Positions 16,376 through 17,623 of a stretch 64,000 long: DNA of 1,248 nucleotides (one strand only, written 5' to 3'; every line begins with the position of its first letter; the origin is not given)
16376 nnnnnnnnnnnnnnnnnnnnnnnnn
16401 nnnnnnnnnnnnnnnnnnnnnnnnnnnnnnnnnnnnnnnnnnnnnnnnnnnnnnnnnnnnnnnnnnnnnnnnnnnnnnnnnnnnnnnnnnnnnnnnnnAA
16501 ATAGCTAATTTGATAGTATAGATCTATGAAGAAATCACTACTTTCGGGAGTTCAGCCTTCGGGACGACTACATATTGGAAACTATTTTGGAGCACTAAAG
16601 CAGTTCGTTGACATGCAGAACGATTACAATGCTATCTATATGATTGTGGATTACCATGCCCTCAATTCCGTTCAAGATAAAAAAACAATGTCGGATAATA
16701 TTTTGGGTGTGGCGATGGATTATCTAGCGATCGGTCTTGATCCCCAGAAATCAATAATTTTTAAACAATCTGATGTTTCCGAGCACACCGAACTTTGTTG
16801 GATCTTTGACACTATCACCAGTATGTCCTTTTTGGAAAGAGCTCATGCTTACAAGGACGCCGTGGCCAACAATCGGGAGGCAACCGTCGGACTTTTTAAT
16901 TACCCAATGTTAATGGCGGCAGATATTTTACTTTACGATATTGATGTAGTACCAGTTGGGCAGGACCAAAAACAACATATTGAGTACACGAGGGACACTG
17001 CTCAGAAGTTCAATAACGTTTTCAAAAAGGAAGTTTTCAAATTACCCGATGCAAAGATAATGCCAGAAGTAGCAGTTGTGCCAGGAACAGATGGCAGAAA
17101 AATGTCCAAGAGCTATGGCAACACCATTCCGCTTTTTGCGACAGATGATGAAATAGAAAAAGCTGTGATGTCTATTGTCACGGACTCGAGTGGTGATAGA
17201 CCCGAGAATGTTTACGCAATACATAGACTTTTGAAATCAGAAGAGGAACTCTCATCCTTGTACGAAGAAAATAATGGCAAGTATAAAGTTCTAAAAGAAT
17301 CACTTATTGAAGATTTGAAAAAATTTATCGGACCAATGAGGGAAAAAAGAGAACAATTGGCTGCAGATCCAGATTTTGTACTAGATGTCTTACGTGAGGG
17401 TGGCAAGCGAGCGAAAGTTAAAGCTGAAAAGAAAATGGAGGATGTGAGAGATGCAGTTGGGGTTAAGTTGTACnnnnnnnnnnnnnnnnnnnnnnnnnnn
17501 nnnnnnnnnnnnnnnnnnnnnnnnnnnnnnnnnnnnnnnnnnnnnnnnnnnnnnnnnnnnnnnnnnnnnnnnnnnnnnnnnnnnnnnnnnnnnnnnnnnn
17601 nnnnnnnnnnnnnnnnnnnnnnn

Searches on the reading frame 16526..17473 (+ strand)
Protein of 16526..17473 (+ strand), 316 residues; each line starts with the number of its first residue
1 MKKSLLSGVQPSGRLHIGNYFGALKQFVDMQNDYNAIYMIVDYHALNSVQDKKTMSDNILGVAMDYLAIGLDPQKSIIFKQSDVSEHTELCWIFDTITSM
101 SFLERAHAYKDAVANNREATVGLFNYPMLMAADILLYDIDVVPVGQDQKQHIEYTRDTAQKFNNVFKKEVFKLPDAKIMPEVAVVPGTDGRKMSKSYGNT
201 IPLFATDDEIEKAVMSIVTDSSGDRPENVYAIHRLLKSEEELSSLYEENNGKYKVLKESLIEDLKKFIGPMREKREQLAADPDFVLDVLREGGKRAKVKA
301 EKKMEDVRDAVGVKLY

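Call 10: search_protein_families(library=ncbifam, proteins=[window:16526-17473:+])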
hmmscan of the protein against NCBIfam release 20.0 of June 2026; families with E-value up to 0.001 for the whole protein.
window:16526-17473:+ (316 aa): 11 families
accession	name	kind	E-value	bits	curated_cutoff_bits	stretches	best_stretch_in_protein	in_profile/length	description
NF009207.0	PRK12556.1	equivalog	3.6e-91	305.5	479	1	2-313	3-331/332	tryptophan--tRNA ligase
NF008923.0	PRK12284.1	equivalog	2.8e-88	296.6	597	1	2-314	2-332/431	tryptophan--tRNA ligase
TIGR00233.1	trpS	equivalog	3.1e-85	286.3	176.75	1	1-312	1-327/328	tryptophan--tRNA ligase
NF008922.0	PRK12283.1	equivalog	6.1e-70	236.1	572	2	2-169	3-174/400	tryptophan--tRNA ligase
NF008925.0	PRK12285.1-2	equivalog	1.2e-19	70.5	451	1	4-225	64-293/365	tryptophan--tRNA ligase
NF006330.0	PRK08560.1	equivalog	2.2e-15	56.6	220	1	8-215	38-246/342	tyrosine--tRNA ligase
NF008926.0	PRK12285.1-3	equivalog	1.3e-11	44.1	320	1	4-164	67-230/429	tryptophan--tRNA ligase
NF008927.0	PRK12285.1-4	equivalog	1.7e-09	37.2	478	1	3-219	74-287/385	tryptophan--tRNA ligase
TIGR00234.1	tyrS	equivalog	1.6e-08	34.1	113.8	1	3-269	36-305/406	tyrosine--tRNA ligase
NF008928.0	PRK12285.1-5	equivalog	1.9e-07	30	891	1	5-163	95-253/530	tryptophan--tRNA ligase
NF008924.0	PRK12285.1-1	equivalog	1.4e-06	27.8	644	1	6-218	77-281/381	tryptophan--tRNA ligase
